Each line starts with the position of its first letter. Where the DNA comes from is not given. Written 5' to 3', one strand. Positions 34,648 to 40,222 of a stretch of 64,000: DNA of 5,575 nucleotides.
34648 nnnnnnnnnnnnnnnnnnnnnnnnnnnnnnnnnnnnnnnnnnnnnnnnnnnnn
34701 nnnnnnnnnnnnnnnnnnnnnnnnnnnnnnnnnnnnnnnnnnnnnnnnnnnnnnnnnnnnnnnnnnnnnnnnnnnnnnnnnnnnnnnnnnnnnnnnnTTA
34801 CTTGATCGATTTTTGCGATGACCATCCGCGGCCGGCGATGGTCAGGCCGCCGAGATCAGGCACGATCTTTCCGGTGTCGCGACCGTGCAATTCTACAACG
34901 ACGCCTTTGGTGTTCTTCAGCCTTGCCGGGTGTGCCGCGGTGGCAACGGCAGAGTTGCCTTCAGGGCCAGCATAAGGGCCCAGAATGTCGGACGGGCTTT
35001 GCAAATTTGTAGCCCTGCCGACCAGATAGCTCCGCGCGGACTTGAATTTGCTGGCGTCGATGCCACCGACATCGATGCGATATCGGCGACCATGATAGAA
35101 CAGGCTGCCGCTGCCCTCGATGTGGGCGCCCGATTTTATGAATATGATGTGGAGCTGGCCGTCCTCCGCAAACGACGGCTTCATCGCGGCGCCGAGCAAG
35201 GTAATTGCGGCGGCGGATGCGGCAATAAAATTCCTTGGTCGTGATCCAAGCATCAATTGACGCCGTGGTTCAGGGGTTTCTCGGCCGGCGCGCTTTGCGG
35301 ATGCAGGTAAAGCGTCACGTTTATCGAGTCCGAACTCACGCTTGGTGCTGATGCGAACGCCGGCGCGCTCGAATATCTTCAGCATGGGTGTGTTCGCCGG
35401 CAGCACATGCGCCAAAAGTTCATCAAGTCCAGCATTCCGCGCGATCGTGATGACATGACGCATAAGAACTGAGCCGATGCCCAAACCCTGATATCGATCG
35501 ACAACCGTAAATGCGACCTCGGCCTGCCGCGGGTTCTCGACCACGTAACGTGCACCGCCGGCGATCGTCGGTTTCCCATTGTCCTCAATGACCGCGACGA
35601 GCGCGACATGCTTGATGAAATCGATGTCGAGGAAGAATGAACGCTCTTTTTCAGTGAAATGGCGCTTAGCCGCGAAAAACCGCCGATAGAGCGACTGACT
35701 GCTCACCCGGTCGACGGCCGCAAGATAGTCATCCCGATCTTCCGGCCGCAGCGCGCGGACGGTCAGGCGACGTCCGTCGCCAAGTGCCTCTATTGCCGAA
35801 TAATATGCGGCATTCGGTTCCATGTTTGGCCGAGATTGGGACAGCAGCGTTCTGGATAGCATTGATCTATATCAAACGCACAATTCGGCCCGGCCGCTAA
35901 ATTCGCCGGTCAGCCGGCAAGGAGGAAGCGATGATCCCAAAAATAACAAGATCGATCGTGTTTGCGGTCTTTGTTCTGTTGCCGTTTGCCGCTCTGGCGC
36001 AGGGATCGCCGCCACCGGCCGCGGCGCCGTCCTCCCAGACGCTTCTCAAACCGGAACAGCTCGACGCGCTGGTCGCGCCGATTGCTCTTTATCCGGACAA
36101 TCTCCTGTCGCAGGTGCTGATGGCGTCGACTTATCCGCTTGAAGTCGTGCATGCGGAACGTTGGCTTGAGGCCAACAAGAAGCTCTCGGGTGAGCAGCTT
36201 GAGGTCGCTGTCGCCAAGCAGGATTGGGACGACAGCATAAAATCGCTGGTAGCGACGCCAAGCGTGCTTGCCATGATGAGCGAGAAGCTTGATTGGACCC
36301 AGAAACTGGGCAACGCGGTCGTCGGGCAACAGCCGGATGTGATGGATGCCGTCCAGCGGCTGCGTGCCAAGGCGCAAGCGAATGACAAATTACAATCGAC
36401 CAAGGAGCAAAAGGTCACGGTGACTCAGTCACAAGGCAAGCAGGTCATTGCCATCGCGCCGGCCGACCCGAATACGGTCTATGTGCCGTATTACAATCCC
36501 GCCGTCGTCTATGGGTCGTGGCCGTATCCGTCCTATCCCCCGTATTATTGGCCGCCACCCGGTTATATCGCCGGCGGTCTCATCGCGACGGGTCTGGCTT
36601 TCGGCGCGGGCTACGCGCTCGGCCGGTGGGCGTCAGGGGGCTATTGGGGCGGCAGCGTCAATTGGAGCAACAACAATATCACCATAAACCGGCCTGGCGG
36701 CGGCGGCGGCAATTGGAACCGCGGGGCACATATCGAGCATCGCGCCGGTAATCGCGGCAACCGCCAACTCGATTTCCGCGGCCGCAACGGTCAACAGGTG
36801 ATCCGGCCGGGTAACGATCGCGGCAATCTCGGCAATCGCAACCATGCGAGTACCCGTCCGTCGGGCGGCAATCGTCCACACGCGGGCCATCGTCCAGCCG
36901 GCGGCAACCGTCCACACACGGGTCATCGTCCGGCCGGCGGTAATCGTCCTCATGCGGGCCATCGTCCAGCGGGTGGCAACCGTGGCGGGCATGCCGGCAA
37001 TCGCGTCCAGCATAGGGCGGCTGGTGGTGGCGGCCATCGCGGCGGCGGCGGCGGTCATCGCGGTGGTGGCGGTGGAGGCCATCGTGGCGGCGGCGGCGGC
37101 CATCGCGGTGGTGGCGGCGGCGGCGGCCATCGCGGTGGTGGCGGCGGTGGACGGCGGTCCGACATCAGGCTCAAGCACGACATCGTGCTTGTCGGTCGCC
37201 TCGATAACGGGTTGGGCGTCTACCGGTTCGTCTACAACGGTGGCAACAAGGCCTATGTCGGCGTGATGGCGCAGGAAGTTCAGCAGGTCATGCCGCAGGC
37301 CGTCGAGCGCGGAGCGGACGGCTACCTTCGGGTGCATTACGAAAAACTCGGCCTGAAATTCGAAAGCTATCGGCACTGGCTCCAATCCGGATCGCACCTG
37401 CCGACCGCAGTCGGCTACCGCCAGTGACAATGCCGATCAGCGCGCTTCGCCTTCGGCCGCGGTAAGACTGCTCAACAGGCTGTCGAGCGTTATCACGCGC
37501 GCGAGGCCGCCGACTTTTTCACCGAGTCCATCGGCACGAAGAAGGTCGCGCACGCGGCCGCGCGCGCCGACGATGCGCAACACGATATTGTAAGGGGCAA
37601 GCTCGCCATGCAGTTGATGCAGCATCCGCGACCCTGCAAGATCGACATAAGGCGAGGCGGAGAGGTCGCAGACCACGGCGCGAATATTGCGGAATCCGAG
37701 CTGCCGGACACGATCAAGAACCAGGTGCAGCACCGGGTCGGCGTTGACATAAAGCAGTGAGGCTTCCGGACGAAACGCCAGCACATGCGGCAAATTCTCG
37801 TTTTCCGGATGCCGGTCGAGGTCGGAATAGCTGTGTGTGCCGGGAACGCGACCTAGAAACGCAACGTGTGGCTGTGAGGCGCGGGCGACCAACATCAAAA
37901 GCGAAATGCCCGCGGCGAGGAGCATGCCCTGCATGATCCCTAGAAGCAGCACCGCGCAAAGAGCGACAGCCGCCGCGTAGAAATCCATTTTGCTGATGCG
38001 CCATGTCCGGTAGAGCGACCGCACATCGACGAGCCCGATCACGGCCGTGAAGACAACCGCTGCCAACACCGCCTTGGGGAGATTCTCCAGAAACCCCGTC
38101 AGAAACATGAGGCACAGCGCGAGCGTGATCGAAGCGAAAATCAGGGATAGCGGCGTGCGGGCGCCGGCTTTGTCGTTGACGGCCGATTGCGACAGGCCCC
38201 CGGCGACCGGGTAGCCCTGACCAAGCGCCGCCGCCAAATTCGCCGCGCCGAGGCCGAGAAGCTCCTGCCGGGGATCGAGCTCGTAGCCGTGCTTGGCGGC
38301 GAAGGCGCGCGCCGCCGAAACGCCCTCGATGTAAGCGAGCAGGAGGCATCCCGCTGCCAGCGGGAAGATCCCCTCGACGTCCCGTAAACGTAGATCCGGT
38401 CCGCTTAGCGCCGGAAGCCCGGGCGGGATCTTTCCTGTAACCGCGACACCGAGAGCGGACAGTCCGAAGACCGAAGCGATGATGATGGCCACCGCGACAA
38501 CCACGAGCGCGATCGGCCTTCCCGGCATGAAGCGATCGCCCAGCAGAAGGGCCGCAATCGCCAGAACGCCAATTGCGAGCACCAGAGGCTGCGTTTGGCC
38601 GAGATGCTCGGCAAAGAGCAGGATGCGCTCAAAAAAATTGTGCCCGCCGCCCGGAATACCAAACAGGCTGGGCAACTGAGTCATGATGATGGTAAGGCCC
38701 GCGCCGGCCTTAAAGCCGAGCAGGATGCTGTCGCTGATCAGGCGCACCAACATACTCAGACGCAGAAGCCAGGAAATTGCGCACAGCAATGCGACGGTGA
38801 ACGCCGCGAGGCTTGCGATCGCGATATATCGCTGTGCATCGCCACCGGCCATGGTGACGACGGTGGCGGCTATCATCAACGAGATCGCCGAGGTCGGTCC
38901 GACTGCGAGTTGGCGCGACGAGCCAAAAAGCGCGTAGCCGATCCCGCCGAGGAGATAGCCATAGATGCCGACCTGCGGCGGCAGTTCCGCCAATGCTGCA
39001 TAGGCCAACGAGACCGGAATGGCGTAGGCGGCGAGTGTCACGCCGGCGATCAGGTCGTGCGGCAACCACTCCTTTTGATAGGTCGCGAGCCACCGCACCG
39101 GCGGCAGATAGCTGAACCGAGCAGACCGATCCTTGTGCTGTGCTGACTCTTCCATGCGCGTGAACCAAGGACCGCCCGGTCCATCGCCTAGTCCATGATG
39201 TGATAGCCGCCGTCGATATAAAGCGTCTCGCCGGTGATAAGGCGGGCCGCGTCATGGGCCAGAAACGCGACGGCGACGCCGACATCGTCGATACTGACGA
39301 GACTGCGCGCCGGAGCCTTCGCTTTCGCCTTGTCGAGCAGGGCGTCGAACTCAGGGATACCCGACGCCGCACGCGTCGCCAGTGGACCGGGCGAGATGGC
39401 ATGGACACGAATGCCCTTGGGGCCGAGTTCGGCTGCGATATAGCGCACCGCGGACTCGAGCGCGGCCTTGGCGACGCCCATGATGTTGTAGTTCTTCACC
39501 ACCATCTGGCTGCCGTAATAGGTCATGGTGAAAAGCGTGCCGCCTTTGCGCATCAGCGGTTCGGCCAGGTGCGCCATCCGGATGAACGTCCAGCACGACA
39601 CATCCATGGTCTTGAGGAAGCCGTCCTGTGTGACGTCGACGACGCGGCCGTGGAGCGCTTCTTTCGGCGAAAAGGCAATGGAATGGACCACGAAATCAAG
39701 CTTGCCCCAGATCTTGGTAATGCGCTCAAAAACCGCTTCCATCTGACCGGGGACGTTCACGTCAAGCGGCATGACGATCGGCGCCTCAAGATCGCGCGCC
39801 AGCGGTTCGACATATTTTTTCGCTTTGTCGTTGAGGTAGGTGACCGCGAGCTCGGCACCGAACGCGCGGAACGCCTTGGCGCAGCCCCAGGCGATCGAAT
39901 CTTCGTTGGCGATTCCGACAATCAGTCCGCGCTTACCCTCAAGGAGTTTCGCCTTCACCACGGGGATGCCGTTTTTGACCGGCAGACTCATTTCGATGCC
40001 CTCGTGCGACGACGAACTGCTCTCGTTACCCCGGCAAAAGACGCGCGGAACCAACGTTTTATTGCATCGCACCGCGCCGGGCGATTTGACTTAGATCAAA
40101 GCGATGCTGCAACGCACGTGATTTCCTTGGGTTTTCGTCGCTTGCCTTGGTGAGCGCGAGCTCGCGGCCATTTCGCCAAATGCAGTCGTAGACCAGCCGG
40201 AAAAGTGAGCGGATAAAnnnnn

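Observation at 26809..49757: Seven exact FNR/FixK boxes, all intergenic, define a compact low-oxygen regulon next to its own regulator genes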

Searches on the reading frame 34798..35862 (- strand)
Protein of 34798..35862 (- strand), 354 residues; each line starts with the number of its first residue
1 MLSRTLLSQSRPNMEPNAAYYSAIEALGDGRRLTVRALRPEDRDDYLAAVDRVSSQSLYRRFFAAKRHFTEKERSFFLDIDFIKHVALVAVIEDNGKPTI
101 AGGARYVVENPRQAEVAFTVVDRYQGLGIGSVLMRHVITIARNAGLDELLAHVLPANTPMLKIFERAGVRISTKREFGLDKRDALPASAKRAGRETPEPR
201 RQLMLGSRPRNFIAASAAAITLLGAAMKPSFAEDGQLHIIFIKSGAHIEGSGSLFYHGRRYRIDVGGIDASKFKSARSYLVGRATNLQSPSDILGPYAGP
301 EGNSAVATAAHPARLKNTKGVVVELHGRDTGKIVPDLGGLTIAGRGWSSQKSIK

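Call 8: search_protein_families(library=pfam, proteins=[window:34798-35862:-], max_evalue=0.001)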
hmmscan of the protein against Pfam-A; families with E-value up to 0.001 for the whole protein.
window:34798-35862:- (354 aa): 3 families
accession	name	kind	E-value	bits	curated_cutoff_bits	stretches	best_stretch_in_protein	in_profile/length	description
PF00583.31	Acetyltransf_1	-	5.2e-12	46.5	20.7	1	74-168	23-115/116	Acetyltransferase (GNAT) family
PF13302.13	Acetyltransf_3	-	2.3e-10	41.7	25.4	1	32-169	1-137/138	Acetyltransferase (GNAT) domain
PF13508.13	Acetyltransf_7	-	2.6e-05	25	27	1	89-167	5-80/84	Acetyltransferase (GNAT) domain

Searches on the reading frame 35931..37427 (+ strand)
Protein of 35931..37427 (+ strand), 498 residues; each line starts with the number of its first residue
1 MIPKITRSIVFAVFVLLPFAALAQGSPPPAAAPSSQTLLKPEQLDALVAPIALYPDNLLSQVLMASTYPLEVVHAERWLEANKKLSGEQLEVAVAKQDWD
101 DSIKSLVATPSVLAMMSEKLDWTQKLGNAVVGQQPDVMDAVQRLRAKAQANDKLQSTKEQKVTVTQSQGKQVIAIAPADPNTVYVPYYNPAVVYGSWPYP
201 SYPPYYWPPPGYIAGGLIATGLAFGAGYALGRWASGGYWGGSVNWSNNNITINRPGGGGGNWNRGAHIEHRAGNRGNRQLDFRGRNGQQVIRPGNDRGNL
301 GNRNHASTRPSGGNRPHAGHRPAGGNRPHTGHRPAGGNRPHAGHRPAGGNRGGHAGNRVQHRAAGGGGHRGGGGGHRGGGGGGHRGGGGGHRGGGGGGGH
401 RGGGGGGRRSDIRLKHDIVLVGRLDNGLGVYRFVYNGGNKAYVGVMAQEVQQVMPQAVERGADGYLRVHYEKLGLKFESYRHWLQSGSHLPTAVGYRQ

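Call 8: search_protein_families(library=pfam, proteins=[window:35931-37427:+], max_evalue=0.001)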
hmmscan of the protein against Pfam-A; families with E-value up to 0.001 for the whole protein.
window:35931-37427:+ (498 aa): 2 families
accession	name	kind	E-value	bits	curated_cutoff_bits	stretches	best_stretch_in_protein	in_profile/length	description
PF11737.13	DUF3300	-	4.3e-83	278.7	25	1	41-254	2-205/227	Protein of unknown function (DUF3300)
PF13884.11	Peptidase_S74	-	7.7e-08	33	22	1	410-458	1-57/58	Chaperone of endosialidase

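Call 23: find_encoding_contigs(protein=window:35931-37427:+, flank=10000, max_places=5)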
Protein window:35931-37427:+ (498 aa): no gene with exactly this product is on record in the collection.

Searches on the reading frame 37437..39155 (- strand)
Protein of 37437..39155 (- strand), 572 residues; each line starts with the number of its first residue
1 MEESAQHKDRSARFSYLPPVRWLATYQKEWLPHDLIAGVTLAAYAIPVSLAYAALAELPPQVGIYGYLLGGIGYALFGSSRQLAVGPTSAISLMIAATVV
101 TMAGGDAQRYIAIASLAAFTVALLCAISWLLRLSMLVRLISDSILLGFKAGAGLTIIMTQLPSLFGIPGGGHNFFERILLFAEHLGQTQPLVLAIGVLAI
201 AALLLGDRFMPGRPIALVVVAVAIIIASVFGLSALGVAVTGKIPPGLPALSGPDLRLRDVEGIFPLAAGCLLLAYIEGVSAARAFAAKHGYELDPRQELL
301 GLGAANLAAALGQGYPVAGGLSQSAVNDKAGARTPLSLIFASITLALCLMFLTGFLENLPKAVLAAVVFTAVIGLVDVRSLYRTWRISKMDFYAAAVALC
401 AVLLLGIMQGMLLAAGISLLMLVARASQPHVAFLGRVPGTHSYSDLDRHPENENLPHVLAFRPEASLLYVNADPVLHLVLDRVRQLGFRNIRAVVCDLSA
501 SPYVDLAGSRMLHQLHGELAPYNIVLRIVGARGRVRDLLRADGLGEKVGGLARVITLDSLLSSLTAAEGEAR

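Call 8: search_protein_families(library=pfam, proteins=[window:37437-39155:-], max_evalue=0.001)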
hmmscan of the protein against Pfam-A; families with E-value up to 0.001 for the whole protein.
window:37437-39155:- (572 aa): 3 families
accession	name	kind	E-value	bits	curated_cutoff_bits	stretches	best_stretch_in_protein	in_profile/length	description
PF00916.26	Sulfate_transp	-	4.5e-100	335.5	23.2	1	32-397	2-379/380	Sulfate permease family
PF01740.26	STAS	-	4.7e-10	39.6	22.6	1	450-548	2-97/106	STAS domain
PF13466.11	STAS_2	-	1.3e-06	29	29.2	1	492-544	27-79/80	STAS domain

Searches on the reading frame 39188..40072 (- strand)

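Call 8: search_protein_families(library=pfam, proteins=[window:39188-40072:-], max_evalue=0.001)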
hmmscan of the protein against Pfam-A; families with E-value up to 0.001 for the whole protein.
window:39188-40072:- (294 aa): 3 families
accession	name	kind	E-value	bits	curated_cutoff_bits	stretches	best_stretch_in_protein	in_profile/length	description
PF13561.12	adh_short_C2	-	5.4e-88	295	27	1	53-291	1-236/236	Enoyl-(Acyl carrier protein) reductase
PF00106.31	adh_short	-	1.5e-16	60.9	26.6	1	58-238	10-189/195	short chain dehydrogenase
PF12241.14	Enoyl_reductase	-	0.00013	21.9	22.1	0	173-242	132-203/236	Trans-2-enoyl-CoA reductase catalytic region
